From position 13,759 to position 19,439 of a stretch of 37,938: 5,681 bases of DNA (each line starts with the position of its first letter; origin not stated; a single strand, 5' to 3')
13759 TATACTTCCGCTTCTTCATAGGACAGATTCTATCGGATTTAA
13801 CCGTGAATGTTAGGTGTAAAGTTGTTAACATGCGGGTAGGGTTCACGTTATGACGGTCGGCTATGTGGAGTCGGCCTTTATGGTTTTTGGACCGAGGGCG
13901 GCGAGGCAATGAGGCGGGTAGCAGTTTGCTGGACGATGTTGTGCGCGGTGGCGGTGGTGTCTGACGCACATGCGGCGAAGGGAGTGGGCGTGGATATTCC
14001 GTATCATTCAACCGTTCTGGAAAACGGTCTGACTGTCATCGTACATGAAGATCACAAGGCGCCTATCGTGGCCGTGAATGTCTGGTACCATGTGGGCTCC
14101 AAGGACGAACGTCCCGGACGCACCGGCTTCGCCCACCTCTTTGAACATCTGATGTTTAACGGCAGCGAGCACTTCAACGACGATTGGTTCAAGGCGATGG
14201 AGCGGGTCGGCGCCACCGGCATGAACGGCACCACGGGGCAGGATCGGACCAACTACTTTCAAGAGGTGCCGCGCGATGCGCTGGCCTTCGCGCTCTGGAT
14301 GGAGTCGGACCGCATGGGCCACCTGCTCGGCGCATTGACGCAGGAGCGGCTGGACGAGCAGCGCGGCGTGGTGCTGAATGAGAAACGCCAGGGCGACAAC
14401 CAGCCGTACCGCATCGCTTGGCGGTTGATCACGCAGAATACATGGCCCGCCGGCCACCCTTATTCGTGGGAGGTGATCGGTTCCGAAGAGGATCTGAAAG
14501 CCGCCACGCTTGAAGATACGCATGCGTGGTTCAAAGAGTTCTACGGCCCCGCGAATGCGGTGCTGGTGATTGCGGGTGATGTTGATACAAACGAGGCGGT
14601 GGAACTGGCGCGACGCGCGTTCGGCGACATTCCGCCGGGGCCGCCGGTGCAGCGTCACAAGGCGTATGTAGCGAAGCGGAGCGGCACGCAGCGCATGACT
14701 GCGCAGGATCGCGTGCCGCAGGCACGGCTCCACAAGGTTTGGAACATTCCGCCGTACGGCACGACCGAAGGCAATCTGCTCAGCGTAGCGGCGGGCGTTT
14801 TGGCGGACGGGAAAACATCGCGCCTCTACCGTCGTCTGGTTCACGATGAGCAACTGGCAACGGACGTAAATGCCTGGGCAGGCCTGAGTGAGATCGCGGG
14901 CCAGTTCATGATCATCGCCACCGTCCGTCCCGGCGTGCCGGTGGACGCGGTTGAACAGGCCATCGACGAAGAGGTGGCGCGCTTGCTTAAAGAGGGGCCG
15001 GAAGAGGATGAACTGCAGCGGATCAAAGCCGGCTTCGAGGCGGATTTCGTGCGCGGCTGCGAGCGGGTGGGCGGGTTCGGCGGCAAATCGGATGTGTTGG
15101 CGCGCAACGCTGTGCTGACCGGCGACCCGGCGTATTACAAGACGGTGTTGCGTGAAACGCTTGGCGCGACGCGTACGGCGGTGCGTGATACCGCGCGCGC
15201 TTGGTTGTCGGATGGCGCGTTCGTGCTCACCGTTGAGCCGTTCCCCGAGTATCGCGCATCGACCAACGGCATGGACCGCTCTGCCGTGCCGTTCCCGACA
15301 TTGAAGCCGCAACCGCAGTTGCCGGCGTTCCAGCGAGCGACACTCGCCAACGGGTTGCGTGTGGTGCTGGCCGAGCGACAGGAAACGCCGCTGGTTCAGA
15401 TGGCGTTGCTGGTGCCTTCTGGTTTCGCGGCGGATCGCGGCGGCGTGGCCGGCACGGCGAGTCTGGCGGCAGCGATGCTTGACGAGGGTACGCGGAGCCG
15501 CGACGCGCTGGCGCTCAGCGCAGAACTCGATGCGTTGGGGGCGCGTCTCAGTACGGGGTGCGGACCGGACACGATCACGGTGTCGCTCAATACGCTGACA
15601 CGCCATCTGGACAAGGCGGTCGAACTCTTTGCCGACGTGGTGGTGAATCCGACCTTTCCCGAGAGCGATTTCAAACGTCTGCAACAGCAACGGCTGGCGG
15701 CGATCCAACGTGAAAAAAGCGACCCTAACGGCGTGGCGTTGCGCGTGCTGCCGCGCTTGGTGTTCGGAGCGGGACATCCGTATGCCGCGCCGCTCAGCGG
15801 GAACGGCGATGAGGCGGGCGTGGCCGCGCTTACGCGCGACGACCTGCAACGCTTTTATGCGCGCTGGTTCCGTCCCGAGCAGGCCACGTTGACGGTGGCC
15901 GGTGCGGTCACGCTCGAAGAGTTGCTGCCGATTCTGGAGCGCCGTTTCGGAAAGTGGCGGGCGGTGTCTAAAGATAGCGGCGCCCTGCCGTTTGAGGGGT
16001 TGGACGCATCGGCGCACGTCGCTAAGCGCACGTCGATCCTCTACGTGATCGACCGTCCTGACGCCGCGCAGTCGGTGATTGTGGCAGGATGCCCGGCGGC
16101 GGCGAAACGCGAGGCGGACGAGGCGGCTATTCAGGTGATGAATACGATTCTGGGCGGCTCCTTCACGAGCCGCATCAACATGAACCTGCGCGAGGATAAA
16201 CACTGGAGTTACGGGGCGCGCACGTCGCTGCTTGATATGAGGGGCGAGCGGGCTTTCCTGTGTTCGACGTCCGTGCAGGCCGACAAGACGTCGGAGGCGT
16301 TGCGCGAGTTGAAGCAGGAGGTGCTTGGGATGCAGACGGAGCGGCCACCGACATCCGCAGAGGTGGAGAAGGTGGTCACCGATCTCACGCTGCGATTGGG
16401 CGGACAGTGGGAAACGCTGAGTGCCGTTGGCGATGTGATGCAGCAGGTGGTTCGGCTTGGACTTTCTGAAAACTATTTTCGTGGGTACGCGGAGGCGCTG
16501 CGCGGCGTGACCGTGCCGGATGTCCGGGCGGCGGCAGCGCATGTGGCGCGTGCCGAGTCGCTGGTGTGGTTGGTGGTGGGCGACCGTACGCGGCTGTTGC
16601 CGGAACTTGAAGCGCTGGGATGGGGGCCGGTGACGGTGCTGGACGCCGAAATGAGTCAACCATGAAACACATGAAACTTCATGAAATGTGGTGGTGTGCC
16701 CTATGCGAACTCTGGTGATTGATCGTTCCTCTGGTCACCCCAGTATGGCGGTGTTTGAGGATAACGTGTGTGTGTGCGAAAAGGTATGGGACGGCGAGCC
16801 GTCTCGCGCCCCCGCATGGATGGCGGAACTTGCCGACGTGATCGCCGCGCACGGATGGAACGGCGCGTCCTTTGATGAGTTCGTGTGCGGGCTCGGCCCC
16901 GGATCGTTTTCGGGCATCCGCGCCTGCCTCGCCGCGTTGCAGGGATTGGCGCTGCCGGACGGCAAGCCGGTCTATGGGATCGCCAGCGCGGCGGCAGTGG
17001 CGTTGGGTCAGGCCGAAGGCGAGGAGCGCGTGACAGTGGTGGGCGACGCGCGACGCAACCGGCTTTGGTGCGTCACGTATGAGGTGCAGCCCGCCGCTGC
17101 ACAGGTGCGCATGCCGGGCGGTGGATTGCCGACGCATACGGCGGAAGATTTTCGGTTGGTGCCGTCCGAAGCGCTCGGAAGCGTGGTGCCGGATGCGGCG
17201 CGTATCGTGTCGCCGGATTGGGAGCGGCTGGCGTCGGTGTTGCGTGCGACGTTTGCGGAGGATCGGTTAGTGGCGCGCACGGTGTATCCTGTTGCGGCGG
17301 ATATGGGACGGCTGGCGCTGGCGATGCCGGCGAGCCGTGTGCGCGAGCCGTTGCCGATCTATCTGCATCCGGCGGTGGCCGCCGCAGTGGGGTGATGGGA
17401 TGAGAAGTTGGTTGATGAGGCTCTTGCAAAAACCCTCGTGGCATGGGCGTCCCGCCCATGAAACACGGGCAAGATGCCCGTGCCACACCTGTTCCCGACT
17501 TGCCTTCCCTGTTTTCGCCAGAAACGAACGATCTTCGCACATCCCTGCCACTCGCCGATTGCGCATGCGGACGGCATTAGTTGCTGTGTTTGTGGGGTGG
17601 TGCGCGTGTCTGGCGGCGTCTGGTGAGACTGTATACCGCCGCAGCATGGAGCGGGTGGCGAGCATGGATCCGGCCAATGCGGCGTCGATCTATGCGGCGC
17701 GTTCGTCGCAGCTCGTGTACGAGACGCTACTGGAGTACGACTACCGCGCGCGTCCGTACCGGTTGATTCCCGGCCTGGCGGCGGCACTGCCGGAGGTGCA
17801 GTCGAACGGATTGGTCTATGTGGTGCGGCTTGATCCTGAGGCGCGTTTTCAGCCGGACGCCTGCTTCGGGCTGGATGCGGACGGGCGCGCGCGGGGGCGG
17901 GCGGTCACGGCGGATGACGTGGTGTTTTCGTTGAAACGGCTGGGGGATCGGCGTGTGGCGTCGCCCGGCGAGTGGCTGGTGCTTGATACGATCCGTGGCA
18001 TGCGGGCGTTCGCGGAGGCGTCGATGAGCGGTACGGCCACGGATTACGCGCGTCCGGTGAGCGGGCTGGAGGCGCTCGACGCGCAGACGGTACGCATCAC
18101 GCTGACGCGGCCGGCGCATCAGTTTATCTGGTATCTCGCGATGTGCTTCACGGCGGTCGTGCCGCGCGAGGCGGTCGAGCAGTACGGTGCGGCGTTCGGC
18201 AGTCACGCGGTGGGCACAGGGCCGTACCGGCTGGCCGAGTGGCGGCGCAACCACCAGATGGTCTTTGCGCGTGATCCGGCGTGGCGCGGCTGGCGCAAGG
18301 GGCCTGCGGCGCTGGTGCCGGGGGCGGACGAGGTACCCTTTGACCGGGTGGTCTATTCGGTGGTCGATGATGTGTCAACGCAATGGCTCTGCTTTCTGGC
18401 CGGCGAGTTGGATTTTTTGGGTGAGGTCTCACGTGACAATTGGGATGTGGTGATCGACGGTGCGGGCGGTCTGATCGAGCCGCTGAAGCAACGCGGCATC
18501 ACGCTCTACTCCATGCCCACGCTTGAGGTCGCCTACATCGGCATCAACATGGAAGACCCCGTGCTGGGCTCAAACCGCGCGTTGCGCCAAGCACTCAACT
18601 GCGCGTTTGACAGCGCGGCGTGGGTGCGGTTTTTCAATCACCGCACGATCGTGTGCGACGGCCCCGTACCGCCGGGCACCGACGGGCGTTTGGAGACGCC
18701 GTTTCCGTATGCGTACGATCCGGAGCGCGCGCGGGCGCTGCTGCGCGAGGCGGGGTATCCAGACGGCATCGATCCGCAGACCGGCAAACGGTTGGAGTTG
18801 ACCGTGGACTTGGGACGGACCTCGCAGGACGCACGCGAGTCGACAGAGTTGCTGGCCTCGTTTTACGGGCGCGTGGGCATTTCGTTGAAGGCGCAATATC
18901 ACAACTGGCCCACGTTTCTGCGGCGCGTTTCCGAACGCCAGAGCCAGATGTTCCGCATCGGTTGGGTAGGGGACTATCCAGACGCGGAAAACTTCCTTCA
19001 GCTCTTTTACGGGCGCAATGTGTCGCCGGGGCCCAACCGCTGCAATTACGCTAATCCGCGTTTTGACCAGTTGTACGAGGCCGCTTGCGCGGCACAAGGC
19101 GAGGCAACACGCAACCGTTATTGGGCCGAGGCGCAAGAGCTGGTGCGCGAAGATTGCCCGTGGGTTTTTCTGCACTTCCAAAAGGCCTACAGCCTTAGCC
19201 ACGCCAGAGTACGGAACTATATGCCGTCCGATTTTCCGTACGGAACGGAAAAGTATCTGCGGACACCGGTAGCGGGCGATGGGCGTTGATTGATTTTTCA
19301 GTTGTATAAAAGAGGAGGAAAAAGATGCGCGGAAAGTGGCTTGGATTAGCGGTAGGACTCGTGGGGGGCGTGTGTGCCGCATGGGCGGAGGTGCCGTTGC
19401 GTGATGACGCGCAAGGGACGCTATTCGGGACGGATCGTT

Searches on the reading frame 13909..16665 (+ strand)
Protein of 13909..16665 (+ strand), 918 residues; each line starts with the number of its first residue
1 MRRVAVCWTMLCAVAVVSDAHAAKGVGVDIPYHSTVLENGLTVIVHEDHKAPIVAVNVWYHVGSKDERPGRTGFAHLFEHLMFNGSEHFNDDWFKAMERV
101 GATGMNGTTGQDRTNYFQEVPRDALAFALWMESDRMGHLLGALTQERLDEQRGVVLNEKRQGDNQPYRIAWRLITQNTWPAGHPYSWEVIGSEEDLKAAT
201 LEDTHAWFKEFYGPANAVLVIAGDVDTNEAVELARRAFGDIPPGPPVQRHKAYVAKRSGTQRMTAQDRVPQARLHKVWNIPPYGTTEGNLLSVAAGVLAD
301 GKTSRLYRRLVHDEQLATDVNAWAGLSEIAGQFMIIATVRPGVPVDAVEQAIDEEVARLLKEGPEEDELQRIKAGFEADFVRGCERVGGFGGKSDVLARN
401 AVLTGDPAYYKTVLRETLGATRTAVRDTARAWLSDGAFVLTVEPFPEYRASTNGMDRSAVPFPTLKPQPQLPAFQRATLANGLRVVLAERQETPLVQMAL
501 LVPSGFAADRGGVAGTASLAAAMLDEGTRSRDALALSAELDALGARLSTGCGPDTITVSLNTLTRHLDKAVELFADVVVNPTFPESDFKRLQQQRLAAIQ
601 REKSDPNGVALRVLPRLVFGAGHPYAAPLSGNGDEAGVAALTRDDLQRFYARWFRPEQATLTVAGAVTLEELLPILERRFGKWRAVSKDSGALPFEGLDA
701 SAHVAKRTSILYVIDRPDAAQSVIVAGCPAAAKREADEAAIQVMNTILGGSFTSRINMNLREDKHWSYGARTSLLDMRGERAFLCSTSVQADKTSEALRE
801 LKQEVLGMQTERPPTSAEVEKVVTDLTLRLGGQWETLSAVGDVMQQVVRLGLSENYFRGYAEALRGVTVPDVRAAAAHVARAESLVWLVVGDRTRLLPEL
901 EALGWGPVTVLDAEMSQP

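Call 37: search_protein_families(library=pfam, proteins=[window:13909-16665:+], max_evalue=0.001)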
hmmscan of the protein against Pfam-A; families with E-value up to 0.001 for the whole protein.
window:13909-16665:+ (918 aa): 2 families
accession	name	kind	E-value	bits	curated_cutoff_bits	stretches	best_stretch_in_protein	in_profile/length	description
PF05193.26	Peptidase_M16_C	-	6.6e-66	222.1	23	2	199-375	2-180/181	Peptidase M16 inactive domain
PF00675.25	Peptidase_M16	-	9.4e-32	110.4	22.3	2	43-179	2-136/149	Insulinase (Peptidase family M16)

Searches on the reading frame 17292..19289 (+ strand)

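Call 37: search_protein_families(library=pfam, proteins=[window:17292-19289:+], max_evalue=0.001)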
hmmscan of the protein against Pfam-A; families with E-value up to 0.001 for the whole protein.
window:17292-19289:+ (665 aa): 1 family
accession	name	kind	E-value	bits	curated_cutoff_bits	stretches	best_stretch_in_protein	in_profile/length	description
PF00496.27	SBP_bac_5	-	2.7e-63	214.8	32.4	1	158-575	2-363/368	Bacterial extracellular solute-binding proteins, family 5 Middle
